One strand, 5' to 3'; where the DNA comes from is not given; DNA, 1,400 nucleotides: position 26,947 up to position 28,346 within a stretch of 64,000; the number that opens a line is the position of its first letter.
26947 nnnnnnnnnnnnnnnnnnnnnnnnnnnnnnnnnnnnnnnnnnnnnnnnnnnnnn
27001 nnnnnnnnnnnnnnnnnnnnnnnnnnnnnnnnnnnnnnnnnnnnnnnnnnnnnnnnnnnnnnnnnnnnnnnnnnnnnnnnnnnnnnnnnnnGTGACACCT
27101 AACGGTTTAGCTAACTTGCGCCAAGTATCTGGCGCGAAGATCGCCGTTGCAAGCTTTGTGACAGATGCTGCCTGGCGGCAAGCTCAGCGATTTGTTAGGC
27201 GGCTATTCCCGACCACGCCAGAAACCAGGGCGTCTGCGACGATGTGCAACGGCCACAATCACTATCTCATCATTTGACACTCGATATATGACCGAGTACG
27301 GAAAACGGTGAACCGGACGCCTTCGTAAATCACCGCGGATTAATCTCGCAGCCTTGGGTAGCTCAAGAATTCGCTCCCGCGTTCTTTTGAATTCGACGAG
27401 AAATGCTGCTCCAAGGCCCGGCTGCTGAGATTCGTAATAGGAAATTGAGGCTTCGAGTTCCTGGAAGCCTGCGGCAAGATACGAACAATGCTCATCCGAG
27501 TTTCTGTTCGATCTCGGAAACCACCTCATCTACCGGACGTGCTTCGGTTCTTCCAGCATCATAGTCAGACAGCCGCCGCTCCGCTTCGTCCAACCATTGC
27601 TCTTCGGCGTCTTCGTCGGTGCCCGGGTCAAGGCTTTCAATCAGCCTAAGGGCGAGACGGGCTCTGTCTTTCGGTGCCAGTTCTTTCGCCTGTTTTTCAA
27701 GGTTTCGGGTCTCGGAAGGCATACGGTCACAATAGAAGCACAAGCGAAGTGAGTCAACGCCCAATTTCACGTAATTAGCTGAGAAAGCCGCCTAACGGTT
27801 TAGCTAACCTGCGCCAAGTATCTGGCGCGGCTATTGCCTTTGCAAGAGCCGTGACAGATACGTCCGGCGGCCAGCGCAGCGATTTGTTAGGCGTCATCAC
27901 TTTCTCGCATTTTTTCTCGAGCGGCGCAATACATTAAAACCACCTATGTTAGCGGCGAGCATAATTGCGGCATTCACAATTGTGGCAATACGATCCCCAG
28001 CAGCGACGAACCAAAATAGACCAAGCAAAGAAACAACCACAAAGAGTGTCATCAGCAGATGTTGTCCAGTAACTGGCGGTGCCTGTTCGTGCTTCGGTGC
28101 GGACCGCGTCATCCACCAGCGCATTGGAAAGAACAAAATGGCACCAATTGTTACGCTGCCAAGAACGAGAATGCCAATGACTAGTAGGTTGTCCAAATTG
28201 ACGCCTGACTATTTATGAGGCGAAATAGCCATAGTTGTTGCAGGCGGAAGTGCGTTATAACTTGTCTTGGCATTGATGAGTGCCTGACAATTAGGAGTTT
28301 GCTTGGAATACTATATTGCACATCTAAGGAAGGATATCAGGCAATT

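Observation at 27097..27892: Two attC-like imperfect-hairpin repeats bracket a ParE/antitoxin module: an integron-style cassette array with no integrase in the window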

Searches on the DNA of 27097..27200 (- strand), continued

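Call 43: search_with_rna_model(model_id=R1, sources=[L040, L041, L042, L043, L044], max_evalue=1, filters=off)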
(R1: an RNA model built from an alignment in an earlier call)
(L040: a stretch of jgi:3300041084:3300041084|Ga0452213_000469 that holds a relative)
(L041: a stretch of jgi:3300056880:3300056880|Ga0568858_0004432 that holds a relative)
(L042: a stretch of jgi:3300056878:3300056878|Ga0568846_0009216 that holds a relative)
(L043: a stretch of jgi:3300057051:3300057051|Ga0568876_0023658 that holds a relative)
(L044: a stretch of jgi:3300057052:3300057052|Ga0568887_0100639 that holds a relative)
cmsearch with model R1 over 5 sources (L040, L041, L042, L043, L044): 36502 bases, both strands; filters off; matches with E-value up to 1: 3.
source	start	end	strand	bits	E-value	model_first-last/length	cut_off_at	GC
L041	8188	8288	+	56.2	2e-12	1-104/104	no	0.59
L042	5904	6004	+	56.2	2e-12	1-104/104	no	0.59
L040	10349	10433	+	13.9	0.26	1-104/104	no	0.62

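Call 65: search_with_rna_model(model_id=R1, sources=[L045, L046, L047, L048, L049], max_evalue=0.001)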
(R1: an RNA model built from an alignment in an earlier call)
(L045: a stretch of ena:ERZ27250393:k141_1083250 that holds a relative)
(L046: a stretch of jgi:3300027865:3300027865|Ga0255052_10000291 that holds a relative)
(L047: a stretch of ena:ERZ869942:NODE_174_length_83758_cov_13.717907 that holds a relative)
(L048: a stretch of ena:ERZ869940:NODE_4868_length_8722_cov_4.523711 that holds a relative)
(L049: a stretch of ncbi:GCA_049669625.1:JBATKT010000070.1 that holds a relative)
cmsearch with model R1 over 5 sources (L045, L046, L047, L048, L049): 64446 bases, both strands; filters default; matches with E-value up to 0.001: 50.
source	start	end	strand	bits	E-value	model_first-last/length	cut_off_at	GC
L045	4789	4892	-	129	2.6e-31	1-104/104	no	0.54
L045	2818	2921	-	128.6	3.4e-31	1-104/104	no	0.58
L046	2818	2921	-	128.6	3.4e-31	1-104/104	no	0.58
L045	7440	7543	-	127.6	6.1e-31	1-104/104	no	0.56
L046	7440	7543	-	127.6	6.1e-31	1-104/104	no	0.56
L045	2366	2469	-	127.5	6.5e-31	1-104/104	no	0.55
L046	2366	2469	-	127.5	6.5e-31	1-104/104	no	0.55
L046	4789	4892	-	127.4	6.9e-31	1-104/104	no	0.53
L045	6067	6170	-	125.8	1.7e-30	1-104/104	no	0.54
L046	6067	6170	-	125.8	1.7e-30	1-104/104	no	0.54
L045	5540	5643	-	124.1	4.9e-30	1-104/104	no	0.53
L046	5540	5643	-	124.1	4.9e-30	1-104/104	no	0.53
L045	936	1039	-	120.8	3.8e-29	1-104/104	no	0.55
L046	936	1039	-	120.8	3.8e-29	1-104/104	no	0.55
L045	3771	3872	-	114.8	1.4e-27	1-104/104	no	0.59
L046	3771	3872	-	114.8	1.4e-27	1-104/104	no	0.59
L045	3325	3427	-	114.5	1.6e-27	1-104/104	no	0.57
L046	3325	3427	-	114.5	1.6e-27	1-104/104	no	0.57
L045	4224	4327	-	110.2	2.2e-26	1-104/104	no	0.57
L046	4224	4327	-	110.2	2.2e-26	1-104/104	no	0.57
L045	1452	1555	-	104.2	8.6e-25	1-104/104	no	0.54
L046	1452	1555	-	104.2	8.6e-25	1-104/104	no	0.54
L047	949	1068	-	85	9.1e-20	1-104/104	no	0.61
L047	456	575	-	76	2.2e-17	1-104/104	no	0.62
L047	1781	1892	-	53.4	1.9e-11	1-104/104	no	0.62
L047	2230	2341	-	53.3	2e-11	1-104/104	no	0.64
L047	28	139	-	52.2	3.8e-11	1-104/104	no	0.62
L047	3039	3150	-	43.5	7.5e-09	1-104/104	no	0.63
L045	6067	6170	+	37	3.9e-07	1-104/104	no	0.54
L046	6067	6170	+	37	3.9e-07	1-104/104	no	0.54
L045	3771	3872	+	35.5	9.3e-07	1-104/104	no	0.59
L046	3771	3872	+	35.5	9.3e-07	1-104/104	no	0.59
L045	7440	7543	+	35.3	1.1e-06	1-104/104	no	0.56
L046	7440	7543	+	35.3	1.1e-06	1-104/104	no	0.56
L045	936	1035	+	33.5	3.1e-06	1-104/104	no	0.55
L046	936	1035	+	33.5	3.1e-06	1-104/104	no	0.55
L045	4789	4892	+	33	4.2e-06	1-104/104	no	0.54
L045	2366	2469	+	32.9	4.5e-06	1-104/104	no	0.55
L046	2366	2469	+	32.9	4.5e-06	1-104/104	no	0.55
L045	2818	2921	+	32.7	5e-06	1-104/104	no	0.58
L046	2818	2921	+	32.7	5e-06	1-104/104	no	0.58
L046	4789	4892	+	32.6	5.6e-06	1-104/104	no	0.53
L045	3325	3427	+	32.2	7.1e-06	1-104/104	no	0.57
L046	3325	3427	+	32.2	7.1e-06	1-104/104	no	0.57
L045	5540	5643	+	30.5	2e-05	1-104/104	no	0.53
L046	5540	5643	+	30.5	2e-05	1-104/104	no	0.53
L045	4224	4327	+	29.7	3.2e-05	1-104/104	no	0.57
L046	4224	4327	+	29.7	3.2e-05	1-104/104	no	0.57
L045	1452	1555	+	24.5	0.00072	1-104/104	no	0.54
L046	1452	1555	+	24.5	0.00072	1-104/104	no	0.54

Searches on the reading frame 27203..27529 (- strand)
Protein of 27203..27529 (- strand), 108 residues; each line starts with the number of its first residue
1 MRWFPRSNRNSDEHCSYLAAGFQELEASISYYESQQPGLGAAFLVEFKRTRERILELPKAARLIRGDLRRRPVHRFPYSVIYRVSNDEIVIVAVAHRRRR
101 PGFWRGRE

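Call 8: search_protein_families(library=pfam, proteins=[window:27203-27529:-], max_evalue=0.01)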
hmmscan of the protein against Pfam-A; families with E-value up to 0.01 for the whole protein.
window:27203-27529:- (108 aa): 1 family
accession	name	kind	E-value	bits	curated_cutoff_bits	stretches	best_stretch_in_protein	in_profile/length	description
PF05016.21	ParE_toxin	-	2.9e-08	34.6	23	1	23-100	9-88/89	ParE toxin of type II toxin-antitoxin system, parDE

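Call 68: search_protein_families(library=pfam, proteins=[window:27206-27529:-], max_evalue=0.01)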
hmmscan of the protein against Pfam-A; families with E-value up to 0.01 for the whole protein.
seq(108 aa): 1 family
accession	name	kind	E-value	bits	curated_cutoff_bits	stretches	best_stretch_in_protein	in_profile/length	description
PF05016.21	ParE_toxin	-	2.9e-08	34.6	23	1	23-100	9-88/89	ParE toxin of type II toxin-antitoxin system, parDE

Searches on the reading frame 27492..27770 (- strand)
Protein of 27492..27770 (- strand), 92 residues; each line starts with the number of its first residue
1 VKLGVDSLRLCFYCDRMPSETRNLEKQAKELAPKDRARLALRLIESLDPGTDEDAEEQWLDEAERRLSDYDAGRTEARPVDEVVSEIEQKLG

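Call 8: search_protein_families(library=pfam, proteins=[window:27492-27770:-], max_evalue=0.01)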
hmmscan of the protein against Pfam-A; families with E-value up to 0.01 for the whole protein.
window:27492-27770:- (92 aa): 1 family
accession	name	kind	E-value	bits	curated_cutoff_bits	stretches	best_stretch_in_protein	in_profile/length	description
PF09720.15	Unstab_antitox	-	3.2e-13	49.9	23.3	1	31-83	2-54/54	Putative addiction module component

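Call 68: search_protein_families(library=pfam, proteins=[window:27492-27722:-], max_evalue=0.01)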
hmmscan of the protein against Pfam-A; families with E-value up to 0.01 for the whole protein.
window:27492-27722:- (76 aa): 1 family
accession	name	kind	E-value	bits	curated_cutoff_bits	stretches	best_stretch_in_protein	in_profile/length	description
PF09720.15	Unstab_antitox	-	1.9e-13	50.7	23.3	1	15-67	2-54/54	Putative addiction module component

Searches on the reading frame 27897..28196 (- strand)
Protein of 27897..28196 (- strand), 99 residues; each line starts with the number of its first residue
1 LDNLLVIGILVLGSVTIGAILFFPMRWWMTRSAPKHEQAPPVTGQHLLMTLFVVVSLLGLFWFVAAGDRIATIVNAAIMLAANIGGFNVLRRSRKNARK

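Call 8: search_protein_families(library=pfam, proteins=[window:27897-28196:-], max_evalue=0.01)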
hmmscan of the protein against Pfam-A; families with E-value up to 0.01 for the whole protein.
window:27897-28196:- (99 aa): 1 family
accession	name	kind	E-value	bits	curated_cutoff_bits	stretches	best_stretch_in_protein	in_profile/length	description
PF20154.4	LNT_N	-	0.0049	17.5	27.1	1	12-91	40-115/159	Apolipoprotein N-acyltransferase N-terminal domain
